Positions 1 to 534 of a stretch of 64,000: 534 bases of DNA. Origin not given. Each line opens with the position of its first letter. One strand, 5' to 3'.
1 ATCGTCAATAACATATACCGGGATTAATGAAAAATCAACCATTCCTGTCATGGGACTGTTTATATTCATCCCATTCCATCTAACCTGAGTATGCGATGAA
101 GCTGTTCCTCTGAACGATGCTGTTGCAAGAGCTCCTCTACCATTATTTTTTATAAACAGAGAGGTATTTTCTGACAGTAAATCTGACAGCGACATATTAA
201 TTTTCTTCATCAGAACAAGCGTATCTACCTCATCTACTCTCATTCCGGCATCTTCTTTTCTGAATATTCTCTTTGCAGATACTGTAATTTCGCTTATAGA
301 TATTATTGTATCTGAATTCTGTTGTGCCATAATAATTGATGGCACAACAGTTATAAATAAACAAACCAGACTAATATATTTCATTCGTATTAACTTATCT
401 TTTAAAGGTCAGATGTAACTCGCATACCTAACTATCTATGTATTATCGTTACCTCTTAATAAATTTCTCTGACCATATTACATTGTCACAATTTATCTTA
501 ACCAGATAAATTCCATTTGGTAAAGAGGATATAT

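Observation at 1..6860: Cobalamin riboswitch controls an operon of two T9SS-exported surface proteins plus a TonB receptor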

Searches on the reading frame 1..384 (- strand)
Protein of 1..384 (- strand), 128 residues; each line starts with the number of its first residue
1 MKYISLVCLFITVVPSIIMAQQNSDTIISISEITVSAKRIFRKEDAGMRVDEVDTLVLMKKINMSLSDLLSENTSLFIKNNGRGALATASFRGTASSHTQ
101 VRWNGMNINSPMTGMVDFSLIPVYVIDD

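Call 6: search_protein_families(library=pfam, proteins=[window:1-384:-], max_evalue=0.01)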
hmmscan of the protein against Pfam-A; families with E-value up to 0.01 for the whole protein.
window:1-384:- (128 aa): 1 family
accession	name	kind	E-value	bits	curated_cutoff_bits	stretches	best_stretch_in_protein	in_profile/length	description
PF07715.20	Plug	-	1.1e-07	32.7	23.9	1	44-127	3-86/107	TonB-dependent Receptor Plug Domain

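Call 7: search_protein_families(library=ncbifam, proteins=[window:1-384:-], max_evalue=0.01)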
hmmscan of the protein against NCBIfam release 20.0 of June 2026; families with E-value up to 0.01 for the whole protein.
window:1-384:- (128 aa): 2 families
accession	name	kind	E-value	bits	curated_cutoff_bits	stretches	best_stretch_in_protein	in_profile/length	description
TIGR01779.1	TonB-B12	equivalog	3.5e-09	35.8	599.7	1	6-127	6-127/614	TonB-dependent vitamin B12 receptor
NF007926.1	PRK10641.1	equivalog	0.0016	17.1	836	1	61-126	59-126/617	TonB-dependent vitamin B12 receptor BtuB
